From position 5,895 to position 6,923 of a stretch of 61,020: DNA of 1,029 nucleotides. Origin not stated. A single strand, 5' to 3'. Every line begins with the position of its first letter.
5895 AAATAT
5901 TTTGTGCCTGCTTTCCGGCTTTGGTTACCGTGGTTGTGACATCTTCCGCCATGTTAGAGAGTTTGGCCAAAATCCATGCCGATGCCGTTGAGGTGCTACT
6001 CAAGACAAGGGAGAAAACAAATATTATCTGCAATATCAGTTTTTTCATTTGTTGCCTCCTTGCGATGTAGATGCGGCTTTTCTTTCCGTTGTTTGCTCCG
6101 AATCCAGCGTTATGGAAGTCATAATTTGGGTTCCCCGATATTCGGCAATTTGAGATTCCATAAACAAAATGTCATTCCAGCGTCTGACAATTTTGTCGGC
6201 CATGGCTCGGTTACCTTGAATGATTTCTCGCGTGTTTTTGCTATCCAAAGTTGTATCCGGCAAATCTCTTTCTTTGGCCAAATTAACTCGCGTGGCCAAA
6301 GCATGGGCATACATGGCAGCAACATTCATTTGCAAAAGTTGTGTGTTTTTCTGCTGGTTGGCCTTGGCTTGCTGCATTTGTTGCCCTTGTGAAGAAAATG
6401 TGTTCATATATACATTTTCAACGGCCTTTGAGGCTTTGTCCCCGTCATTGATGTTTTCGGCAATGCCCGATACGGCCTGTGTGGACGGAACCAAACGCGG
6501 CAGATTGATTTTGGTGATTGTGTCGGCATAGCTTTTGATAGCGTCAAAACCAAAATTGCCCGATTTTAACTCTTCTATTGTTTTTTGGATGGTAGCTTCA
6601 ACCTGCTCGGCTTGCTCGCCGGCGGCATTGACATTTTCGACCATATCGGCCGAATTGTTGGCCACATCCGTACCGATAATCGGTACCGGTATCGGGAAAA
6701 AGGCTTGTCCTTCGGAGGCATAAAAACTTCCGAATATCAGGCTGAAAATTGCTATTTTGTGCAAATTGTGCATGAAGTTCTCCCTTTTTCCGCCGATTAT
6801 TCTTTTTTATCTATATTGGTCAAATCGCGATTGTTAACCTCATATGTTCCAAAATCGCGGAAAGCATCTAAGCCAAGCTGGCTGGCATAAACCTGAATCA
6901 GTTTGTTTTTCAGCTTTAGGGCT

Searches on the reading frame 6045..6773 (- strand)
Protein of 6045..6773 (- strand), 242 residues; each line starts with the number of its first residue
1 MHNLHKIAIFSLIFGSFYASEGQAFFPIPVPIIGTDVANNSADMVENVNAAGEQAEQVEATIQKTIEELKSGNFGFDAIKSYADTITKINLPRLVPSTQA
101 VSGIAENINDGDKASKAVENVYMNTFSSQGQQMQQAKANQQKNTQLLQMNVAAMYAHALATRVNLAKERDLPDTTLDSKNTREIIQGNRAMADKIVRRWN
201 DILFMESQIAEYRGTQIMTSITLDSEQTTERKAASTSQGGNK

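Call 5: search_protein_families(library=pfam, proteins=[window:6045-6773:-], max_evalue=0.01)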
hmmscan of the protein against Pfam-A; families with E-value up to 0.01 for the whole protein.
window:6045-6773:- (242 aa): 1 family
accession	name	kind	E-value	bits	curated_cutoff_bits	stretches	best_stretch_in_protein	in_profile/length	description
PF12698.13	ABC2_membrane_3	-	0.0049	16.5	31.6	1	9-148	13-133/347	ABC-2 family transporter protein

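Call 13: search_protein_families(library=ncbifam, proteins=[window:6045-6773:-], max_evalue=0.01)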
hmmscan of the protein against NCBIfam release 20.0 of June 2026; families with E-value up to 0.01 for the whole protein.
window:6045-6773:- (242 aa): 1 family
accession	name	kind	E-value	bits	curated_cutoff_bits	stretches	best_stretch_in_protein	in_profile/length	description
NF008854.0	PRK11892.1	equivalog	0.00056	18.7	454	1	86-224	56-184/464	pyruvate dehydrogenase complex E1 component subunit beta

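Call 52: search_solved_structures(query=A3, max_evalue=10)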
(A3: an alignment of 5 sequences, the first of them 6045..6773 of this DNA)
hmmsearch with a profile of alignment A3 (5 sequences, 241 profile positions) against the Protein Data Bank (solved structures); distinct sequences matched with E-value up to 10: 0.
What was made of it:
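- On VirB5/TrbJ tip proteins (for the 309-aa and 242-aa cluster proteins): The 242-aa protein gives no PDB sequence hit (call 52).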

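Call 71: find_homologous_proteins(query=window:6045-6773:-, max_evalue=0.001)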
Query window:6045-6773:- (242 aa): 30 proteins with E <= 0.001 among 315 candidates.
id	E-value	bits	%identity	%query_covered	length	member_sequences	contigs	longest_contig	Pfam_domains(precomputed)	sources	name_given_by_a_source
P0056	5.3e-150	515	99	100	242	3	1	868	-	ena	-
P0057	1.7e-105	369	72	90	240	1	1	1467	-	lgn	-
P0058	1.1e-104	367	72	91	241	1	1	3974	-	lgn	-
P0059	5.0e-104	365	71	93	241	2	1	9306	-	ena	-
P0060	6.8e-102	358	67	100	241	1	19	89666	-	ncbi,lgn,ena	-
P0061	1.2e-101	357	70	99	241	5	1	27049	-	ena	-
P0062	5.1e-100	351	70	95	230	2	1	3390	-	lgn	-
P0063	6.0e-99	348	68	100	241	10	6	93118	-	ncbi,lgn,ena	-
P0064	2.0e-97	343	66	100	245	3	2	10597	-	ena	-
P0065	1.4e-96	340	66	98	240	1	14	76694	-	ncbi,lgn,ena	-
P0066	2.1e-95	336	66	100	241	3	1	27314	-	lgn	-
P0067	2.4e-95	336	69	95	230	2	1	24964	-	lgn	-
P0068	6.3e-93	328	63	98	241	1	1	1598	-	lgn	-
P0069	2.5e-84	300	62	93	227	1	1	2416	-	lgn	-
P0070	2.0e-82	294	60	92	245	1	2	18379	-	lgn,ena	-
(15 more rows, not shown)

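Call 78: predict_structure(alignment_id=A6)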
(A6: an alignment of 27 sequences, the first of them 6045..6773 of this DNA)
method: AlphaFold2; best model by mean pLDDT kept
length: 242 residues; sequences in the alignment: 27
mean_pLDDT: 51.3   pTM: 0.24
mean pLDDT of the five models: 51.3, 50.3, 48.7, 41.9, 39.0
residues with pLDDT >= 90: 0; 70-90: 0; 50-70: 135; < 50: 107
segments of 3 or more residues with pLDDT < 50: 18-57, 72-75, 89-100, 122-130, 168-177, 218-224, 229-242
pLDDT, mean of each block of 10 residues (from residue 1): 63 57 40 36 43 48 53 49 54 44 54 55 46 56 60 55 50 48 62 64 63 51 45 39 29
secondary structure, 60 per line:
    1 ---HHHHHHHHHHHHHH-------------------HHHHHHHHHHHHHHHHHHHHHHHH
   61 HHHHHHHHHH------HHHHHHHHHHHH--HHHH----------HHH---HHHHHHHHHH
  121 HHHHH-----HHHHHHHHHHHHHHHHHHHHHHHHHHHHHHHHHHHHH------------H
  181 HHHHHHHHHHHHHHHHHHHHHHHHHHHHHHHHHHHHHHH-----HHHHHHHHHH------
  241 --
elements in order: H4-17 H37-70 H77-88 H91-94 H111-125 H131-167 H180-219 H225-234

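Call 81: fold_search(model_id=the predicted structure, library=pdb)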
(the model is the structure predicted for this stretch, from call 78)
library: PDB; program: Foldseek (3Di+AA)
matches with E <= 10: 13; with E <= 0.001: 0
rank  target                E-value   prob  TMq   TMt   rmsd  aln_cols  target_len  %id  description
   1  6zbl_A                8.8e-01  0.05  0.14  0.07  27.4       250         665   14  Plasmodium falciparum merozoite surface protein 1 dimer, conformation 2 (released 2021-05-19)
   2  6zbj_A                1.5e+00  0.03  0.13  0.07  27.4       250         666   14  Plasmodium falciparum merozoite surface protein 1 dimer, conformation 1 (released 2021-05-19)
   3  8tzl_E                3.2e+00  0.08  0.23  0.18  34.7       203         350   15  Cryo-EM structure of Vibrio cholerae FtsE/FtsX/EnvC complex, full-length (released 2023-12-20)
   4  9fqr_FO               5.1e+00  0.06  0.22  0.35   6.4       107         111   13  96-nm repeat of axonemal doublet microtubules from bovine sperm (released 2025-03-26)
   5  6dlm_B                5.8e+00  0.11  0.18  0.43   4.8        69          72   16  DHD127 (released 2018-12-19)
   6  9cpb_6M               6.7e+00  0.05  0.26  0.19  45.9       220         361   12  Atomic model of bovine Fallopian tube cilia doublet microtubule (48-nm periodicity) (released 2024-10-30)
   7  9y5q_A                8.2e+00  0.04  0.26  0.18  26.8       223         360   12  Cryo EM structure of KCa3.1_R355K_I/calmodulin channel in complex with rimtuzalcap (released 2025-10-15)
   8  2zr3_A                8.2e+00  0.03  0.17  0.11  11.0       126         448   13  Crystal structure of seryl-tRNA synthetase from Pyrococcus horikoshii (released 2008-09-09)
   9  2y3a_B                8.7e+00  0.06  0.26  0.26   6.6       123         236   14  Crystal structure of p110beta in complex with icSH2 of p85beta and the drug GDC-0941 (released 2011-03-16)
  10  2dq0_A                9.3e+00  0.04  0.18  0.11   8.3       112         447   12  Crystal structure of seryl-tRNA synthetase from Pyrococcus horikoshii complexed with a seryl-adenylate analog (released 2007-06-05)
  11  4tt1_B                9.3e+00  0.03  0.13  0.20  22.2       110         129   11  Crystal structure of fragment 1600-1733 of HSV1 UL36, native (released 2015-02-18)
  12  8glt_0                1.0e+01  0.06  0.22  0.17  13.1       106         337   17  Backbone model of de novo-designed chlorophyll-binding nanocage O32-15 (released 2024-03-27)
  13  8j07_8A               1.0e+01  0.05  0.30  0.35  23.4       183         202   14  96nm repeat of human respiratory doublet microtubule and associated axonemal complexes (released 2023-07-26)
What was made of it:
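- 6045..6773 (-): Secreted all-helical 242-aa protein of the cluster. In one relative its ortholog carries the same tail modules as the long pilin. The fold could not be identified (calls 52, 78, 81).
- On VirB5/TrbJ tip proteins (for the 309-aa and 242-aa cluster proteins): Its AF2 model has mean pLDDT 51 and Foldseek found nothing (calls 78, 81).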
